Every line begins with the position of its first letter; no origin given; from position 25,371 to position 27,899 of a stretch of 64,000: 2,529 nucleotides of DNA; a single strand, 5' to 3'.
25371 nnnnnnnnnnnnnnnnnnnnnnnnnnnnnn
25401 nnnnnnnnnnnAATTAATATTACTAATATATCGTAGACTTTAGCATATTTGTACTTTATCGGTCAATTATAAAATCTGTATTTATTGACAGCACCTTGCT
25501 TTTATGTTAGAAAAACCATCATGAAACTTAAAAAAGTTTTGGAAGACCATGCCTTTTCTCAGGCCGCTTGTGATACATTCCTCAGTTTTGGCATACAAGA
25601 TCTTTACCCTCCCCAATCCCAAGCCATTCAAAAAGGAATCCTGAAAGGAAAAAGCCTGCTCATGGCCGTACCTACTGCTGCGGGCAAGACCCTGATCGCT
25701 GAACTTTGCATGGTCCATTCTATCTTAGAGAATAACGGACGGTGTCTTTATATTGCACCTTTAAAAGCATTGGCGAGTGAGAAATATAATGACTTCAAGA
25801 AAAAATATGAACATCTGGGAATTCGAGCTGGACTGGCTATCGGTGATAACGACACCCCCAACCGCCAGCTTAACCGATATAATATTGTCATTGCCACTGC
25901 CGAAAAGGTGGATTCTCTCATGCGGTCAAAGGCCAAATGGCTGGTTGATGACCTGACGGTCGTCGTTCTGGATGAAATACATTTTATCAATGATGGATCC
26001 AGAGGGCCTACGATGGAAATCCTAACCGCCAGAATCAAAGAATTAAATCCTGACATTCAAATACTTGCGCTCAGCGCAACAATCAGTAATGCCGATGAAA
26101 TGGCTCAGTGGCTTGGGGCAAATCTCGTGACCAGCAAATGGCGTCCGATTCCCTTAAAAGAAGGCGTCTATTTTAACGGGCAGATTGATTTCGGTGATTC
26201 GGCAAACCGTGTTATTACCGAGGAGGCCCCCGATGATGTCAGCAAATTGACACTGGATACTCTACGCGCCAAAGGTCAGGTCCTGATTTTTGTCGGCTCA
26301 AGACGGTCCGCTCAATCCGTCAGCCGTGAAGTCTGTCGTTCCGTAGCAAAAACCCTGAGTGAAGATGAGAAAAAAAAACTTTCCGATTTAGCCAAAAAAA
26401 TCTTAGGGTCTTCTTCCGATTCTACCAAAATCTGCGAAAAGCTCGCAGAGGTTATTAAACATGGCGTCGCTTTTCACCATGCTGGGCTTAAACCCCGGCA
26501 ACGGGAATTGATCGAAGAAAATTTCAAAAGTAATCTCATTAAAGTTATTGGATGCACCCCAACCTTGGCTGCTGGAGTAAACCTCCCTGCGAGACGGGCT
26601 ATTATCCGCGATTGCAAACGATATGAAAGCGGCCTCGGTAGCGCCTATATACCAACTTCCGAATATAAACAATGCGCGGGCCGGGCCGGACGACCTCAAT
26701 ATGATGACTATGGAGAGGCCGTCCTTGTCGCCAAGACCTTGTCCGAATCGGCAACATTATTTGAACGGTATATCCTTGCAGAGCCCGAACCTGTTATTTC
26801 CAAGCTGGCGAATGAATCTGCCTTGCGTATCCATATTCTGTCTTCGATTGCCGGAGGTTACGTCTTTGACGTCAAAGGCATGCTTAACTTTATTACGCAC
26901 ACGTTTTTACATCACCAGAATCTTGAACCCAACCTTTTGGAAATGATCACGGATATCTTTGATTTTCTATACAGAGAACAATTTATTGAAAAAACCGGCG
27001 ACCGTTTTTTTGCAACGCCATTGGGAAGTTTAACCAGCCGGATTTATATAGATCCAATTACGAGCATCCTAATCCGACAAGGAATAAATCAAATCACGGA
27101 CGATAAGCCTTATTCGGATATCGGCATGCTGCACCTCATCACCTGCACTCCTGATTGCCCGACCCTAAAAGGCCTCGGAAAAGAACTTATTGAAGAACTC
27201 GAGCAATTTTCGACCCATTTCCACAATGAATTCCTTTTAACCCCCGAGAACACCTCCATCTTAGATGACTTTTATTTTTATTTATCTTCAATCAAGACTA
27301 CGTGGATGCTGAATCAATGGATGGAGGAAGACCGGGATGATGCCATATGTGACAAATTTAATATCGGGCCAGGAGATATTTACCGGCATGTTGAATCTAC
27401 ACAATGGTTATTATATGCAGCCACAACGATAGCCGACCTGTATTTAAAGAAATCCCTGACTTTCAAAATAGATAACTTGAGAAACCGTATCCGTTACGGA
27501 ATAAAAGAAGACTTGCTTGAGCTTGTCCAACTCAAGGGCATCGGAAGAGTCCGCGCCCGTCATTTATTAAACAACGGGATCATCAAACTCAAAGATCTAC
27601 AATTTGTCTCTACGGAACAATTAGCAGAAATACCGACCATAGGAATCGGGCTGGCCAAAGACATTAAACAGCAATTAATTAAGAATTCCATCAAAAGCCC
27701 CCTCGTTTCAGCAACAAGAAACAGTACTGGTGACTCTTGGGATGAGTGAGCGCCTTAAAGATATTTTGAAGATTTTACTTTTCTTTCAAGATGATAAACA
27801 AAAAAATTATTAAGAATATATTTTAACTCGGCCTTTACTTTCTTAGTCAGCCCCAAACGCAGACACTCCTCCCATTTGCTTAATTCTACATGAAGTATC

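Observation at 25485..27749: Hel308/Ski2-like helicase as the lone large plus-strand gene in a minus-strand block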

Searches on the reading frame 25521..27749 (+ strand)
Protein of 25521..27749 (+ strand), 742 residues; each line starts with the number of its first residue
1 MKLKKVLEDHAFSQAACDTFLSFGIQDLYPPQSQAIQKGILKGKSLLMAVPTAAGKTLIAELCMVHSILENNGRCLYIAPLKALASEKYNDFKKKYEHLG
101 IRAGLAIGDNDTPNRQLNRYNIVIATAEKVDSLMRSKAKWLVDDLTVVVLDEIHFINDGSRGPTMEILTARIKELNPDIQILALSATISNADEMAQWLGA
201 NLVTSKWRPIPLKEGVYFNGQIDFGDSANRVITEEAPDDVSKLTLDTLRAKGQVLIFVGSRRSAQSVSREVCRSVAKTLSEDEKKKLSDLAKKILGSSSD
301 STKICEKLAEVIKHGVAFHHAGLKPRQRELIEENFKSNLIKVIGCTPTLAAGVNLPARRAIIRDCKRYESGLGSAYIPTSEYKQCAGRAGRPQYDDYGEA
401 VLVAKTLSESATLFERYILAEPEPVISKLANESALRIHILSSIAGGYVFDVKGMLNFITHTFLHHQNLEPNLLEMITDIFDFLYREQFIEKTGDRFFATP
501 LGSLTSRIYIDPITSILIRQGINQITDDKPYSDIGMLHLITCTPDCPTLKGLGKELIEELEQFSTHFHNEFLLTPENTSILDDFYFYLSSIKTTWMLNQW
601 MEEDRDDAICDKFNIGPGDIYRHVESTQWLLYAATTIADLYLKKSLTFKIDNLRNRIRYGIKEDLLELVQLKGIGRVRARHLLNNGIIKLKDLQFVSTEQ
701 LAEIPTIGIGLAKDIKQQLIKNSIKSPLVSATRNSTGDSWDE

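Call 6: search_protein_families(library=pfam, proteins=[window:25521-27749:+], max_evalue=0.01)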
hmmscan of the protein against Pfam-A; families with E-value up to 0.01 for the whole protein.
window:25521-27749:+ (742 aa): 8 families
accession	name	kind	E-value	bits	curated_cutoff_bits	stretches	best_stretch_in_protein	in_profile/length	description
PF00270.35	DEAD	-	1.1e-32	113.5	26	1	30-192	2-165/167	DEAD/DEAH box helicase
PF21280.2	Helicase_dom4_arc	-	1.6e-29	102.8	27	1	534-660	1-125/125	Archaeal helicase, domain 4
PF00271.37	Helicase_C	-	1.3e-11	45.1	23.5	1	304-392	27-109/110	Helicase conserved C-terminal domain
PF04851.21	ResIII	-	3e-11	43.9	22.5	1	28-189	4-163/164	Type III restriction enzyme, res subunit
PF14520.12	HHH_5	-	2.9e-07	31.3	27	1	666-719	2-55/57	Helix-hairpin-helix domain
PF22527.2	DEXQc_Suv3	-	7.4e-07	29.3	27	1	47-171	17-122/154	DEXQ-box helicase domain of Suv3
PF20470.4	HTH_61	-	0.0017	19.1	24.3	1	398-490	1-92/92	Helix-turn-helix domain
PF00633.29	HHH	-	0.0027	17.9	24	0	667-683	12-28/30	Helix-hairpin-helix motif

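Call 7: search_protein_families(library=ncbifam, proteins=[window:25521-27749:+], max_evalue=0.001)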
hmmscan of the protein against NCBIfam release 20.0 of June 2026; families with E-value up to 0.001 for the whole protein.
window:25521-27749:+ (742 aa): 26 families (the best 25 are shown)
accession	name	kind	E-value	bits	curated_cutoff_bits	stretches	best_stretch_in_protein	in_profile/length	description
NF002654.0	PRK02362.1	equivalog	7.6e-246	818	887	1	14-725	10-709/739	ATP-dependent DNA helicase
NF001308.0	PRK00254.1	equivalog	6.8e-189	629.5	1216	1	21-720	17-699/720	ATP-dependent DNA helicase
NF040935.1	helicase_Hel308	equivalog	4e-175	583.9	1200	1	11-694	10-677/704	ATP-dependent DNA helicase Hel308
NF002251.0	PRK01172.1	equivalog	8.3e-149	496.9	891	1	27-717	22-663/674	ATP-dependent DNA helicase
TIGR04121.1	DEXH_lig_assoc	equivalog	7.1e-33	113.3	850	2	36-201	21-197/804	ligase-associated DNA damage response DEXH box helicase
NF010338.0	PRK13767.1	equivalog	3.2e-19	68.7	849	1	26-283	32-317/877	ATP-dependent helicase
TIGR03817.1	DECH_helic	hypoth_equivalog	3e-16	58.9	874.1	1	20-278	29-298/742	helicase/secretion neighborhood putative DEAH-box helicase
NF007284.0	PRK09751.1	equivalog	1.1e-11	42.7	1496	1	10-359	13-395/1538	ATP-dependent helicase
NF010337.0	PRK13766.1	equivalog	1.7e-09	36.4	610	1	35-154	23-142/781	Hef nuclease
NF008165.0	PRK10917.1-3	equivalog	3.9e-09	35.5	711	1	54-154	296-396/692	ATP-dependent DNA helicase RecG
TIGR00614.1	recQ_fam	subfamily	4.2e-09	35.7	219.8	0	22-190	6-174/470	RecQ family ATP-dependent DNA helicase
NF008163.0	PRK10917.1-1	equivalog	5.4e-08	31.6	796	1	53-154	299-400/692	ATP-dependent DNA helicase RecG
NF053632.1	heli_RadD_YejH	equivalog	1.4e-07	30.2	720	1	43-187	22-150/573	DNA repair helicase RadD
NF053631.1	RNA_helic_CshA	equivalog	1.9e-07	30.3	646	1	12-190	6-184/434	degradosome RNA helicase CshA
TIGR00643.1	recG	equivalog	3.1e-07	29.5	659.4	0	54-154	267-367/629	ATP-dependent DNA helicase RecG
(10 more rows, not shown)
